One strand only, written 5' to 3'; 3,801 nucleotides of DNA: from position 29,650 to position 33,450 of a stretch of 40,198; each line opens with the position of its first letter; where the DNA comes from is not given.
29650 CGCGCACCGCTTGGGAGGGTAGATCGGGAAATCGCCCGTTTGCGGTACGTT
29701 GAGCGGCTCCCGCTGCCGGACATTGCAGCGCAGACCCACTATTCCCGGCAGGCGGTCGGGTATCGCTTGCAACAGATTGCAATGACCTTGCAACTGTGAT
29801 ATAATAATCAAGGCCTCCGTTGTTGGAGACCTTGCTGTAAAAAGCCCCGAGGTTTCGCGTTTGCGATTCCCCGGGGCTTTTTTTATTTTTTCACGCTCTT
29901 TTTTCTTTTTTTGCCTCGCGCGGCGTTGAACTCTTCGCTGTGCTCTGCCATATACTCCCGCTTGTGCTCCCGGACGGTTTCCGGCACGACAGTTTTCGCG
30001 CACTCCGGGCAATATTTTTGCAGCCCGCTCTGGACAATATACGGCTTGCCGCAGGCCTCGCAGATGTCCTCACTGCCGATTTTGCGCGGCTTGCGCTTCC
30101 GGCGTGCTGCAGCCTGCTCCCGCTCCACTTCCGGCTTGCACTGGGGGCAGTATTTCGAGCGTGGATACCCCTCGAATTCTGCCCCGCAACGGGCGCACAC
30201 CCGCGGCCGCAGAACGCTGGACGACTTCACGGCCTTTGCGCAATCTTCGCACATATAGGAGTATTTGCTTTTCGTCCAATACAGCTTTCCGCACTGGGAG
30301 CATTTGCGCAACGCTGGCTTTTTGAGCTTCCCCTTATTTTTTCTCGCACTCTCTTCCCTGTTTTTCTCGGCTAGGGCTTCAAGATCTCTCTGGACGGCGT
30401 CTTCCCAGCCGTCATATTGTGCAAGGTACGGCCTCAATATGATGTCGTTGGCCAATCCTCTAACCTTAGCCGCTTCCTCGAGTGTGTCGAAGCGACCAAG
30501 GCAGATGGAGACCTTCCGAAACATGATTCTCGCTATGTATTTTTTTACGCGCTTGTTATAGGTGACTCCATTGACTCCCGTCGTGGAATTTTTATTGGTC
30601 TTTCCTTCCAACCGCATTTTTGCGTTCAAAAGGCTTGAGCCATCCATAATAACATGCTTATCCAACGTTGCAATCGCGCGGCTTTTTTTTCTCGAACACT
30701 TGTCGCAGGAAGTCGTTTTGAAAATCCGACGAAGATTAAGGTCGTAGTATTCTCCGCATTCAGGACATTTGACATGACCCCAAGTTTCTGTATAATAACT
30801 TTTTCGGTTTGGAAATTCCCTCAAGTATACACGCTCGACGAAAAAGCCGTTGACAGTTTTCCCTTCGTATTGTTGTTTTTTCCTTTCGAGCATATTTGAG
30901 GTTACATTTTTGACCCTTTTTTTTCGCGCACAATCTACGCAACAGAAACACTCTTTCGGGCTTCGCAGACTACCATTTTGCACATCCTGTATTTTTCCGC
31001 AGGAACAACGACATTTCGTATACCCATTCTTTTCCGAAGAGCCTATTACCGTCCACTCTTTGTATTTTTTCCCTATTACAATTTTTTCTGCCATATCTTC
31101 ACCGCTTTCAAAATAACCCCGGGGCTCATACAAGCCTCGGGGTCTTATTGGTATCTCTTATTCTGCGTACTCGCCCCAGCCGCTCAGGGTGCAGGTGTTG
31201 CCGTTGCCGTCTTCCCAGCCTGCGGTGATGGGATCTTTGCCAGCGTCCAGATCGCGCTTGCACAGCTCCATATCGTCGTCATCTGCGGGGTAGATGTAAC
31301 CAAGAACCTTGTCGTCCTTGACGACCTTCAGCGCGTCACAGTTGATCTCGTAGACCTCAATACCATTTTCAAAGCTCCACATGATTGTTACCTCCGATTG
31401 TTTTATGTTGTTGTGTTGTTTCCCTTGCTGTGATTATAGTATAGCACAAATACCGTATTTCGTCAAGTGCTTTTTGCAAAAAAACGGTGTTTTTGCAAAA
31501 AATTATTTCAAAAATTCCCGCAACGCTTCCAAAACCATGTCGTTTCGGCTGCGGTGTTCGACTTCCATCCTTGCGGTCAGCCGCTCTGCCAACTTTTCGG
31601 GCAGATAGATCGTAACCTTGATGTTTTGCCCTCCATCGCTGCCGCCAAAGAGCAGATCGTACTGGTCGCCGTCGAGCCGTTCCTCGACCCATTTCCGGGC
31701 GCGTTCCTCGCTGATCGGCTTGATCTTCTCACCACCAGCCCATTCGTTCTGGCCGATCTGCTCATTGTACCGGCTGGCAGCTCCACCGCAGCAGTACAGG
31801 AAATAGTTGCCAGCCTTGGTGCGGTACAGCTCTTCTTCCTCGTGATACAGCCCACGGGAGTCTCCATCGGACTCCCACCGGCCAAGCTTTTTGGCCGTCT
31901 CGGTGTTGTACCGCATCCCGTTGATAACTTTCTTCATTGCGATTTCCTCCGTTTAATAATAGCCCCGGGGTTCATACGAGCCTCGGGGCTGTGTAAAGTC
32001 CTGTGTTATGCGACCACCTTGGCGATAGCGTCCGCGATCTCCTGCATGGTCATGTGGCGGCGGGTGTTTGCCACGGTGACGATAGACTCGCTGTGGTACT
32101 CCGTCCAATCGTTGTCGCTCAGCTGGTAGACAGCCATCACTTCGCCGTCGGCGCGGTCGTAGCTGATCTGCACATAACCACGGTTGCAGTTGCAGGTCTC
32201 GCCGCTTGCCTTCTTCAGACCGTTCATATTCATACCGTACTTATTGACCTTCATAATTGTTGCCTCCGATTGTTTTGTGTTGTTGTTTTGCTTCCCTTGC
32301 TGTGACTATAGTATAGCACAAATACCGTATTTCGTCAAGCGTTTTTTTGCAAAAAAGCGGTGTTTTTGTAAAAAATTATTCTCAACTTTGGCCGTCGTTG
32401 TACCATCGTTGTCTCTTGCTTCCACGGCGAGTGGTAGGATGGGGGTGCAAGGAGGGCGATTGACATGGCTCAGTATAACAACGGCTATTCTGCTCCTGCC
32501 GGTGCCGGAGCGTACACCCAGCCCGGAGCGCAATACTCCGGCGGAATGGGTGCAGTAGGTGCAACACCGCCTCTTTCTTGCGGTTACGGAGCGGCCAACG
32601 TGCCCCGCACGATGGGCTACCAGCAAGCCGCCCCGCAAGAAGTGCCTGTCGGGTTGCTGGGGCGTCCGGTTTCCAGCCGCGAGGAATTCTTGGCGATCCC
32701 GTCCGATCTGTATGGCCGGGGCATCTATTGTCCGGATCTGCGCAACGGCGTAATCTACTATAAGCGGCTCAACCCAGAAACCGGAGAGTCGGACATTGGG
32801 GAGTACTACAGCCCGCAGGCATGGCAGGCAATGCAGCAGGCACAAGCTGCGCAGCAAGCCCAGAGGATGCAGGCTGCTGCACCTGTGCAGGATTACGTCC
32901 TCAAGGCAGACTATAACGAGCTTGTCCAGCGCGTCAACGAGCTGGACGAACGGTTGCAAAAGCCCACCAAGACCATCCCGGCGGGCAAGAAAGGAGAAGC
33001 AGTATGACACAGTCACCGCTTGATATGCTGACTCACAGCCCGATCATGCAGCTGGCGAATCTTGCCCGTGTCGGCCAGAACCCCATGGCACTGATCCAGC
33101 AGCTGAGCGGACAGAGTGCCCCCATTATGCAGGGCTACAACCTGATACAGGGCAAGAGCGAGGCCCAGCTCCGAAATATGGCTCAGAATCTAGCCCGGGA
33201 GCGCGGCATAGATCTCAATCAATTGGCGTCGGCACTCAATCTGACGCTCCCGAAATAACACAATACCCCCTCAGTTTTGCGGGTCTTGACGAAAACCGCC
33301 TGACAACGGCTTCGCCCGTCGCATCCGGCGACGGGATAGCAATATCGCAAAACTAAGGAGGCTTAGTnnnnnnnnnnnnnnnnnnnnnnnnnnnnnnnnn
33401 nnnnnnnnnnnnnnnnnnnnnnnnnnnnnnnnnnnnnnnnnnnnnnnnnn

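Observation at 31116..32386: Duplicated strong promoter/5'UTR cassettes driving unrelated small proteins plus an RHH-domain protein: candidate anti-defence (Acr/Aca-like) locus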

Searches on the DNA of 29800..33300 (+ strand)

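Call 11: search_dna_similar(query=window:29800-33300:+, collection=phages, mode=distant, max_rows=20)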
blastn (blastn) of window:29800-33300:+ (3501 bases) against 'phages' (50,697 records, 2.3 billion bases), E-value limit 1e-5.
Records with a match: 3; places in all: 3; records where one place covers at least 80% of the query: 0.
Best place of each record, by identity: 60-80% 3.
By first word of the organism name: Bacteriophage 3.
By host as written in the record: - 3.
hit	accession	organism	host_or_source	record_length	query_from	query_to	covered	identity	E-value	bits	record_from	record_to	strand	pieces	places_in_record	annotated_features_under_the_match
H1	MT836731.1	Bacteriophage sp.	human fecal samples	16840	2853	3455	17%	71.3%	2e-74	288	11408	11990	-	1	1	record has no annotation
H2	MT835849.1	Bacteriophage sp.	human fecal samples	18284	2853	3460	17%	69.9%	2e-66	260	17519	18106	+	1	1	record has no annotation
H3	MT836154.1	Bacteriophage sp.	human fecal samples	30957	2891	3500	17%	67.8%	1e-50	208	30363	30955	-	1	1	record has no annotation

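Call 65: search_rna_families(source=window, start=29800, end=32600, threshold=evalue, max_evalue=1)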
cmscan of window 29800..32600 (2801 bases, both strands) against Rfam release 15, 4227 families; matches with E-value up to 1: 2.
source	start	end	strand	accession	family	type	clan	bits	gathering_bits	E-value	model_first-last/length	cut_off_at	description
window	29834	29912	+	RF01770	rimP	Cis-reg; leader;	-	26.4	47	0.2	27-102/102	no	Gammaprotebacteria rimP leader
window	29800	29886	+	RF01473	rli41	Gene; sRNA;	-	21.8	55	0.12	402-494/494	5'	Listeria sRNA rli41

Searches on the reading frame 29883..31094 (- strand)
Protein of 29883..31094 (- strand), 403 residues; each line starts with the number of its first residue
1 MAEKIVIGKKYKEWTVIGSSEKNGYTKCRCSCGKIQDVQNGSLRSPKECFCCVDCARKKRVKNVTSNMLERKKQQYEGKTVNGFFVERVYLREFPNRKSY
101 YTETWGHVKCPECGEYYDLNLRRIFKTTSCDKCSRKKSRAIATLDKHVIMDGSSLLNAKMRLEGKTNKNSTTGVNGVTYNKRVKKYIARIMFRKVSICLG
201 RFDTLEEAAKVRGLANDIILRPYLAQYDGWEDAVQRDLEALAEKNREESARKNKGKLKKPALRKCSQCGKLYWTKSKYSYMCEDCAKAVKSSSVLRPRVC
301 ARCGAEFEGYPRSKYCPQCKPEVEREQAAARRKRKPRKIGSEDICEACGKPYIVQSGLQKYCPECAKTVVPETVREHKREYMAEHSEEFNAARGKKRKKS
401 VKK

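Call 6: search_protein_families(library=pfam, proteins=[window:29883-31094:-], max_evalue=0.1)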
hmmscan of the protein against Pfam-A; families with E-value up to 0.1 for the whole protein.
window:29883-31094:- (403 aa): 5 families
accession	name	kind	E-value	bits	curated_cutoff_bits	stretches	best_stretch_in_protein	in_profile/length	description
PF18912.6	DZR_2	-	0.00081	19.6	27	1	263-320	8-56/56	Double zinc ribbon domain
PF00847.26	AP2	-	0.0031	18.2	33.3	1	173-210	2-42/54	AP2 domain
PF00130.28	C1_1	-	0.035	14.4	26.5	1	263-288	12-37/53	Phorbol esters/diacylglycerol binding domain (C1 domain)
PF22995.2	C2CH-3rd_BIRD-IDD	-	0.093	12.9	27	1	345-356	4-15/25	BIRD-IDD transcription factor, third C2HC zinc finger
PF25206.1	DUF7836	-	0.098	13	26.7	1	102-137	2-40/59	Domain of unknown function (DUF7836)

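Call 7: search_protein_families(library=phrogs, proteins=[window:29883-31094:-], max_evalue=0.1)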
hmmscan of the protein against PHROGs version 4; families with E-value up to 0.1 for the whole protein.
window:29883-31094:- (403 aa): 13 families
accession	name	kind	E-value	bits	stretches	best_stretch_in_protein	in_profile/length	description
phrog_99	-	DNA, RNA and nucleotide metabolism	6.5e-14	53.4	1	165-236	206-275/383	HNH endonuclease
phrog_374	-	DNA, RNA and nucleotide metabolism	3.8e-12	46.8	2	165-247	353-434/617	HNH endonuclease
phrog_13470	-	DNA, RNA and nucleotide metabolism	1.4e-11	45.8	1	165-227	88-150/152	HNH endonuclease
phrog_3593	-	DNA, RNA and nucleotide metabolism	6.7e-09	36.7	1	165-211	143-188/210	HNH endonuclease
phrog_4578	-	DNA, RNA and nucleotide metabolism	3.3e-08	34.5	1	165-213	60-108/130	HNH endonuclease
phrog_35306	-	unknown function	8.5e-08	33.5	1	166-209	23-66/90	-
phrog_32573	-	unknown function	9.3e-05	23.7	1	240-290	55-103/118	-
phrog_1271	-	DNA, RNA and nucleotide metabolism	0.00065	20.2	1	243-317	159-235/361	HNH endonuclease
phrog_9188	-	unknown function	0.033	15.4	1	327-369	23-64/70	-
phrog_37506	-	unknown function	0.035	14.8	1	343-375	173-205/214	-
phrog_4947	-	unknown function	0.066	14.9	0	150-208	33-91/121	-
phrog_11453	-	unknown function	0.088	13.7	1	343-367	9-34/35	-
phrog_4814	-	unknown function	0.097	13.5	0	76-136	29-87/113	-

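Call 31: search_protein_families(library=padloc, proteins=[window:29883-31094:-], max_evalue=0.1)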
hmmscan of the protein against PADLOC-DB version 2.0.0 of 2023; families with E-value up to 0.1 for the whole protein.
window:29883-31094:- (403 aa): 0 families

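Call 32: search_protein_families(library=ncbifam, proteins=[window:29883-31094:-], max_evalue=0.1)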
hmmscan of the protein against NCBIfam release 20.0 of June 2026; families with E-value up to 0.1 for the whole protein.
window:29883-31094:- (403 aa): 1 family
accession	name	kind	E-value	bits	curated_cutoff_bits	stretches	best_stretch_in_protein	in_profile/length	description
NF001646.0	PRK00420.1-3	equivalog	0.0056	16.9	117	1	345-392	23-69/117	hypothetical protein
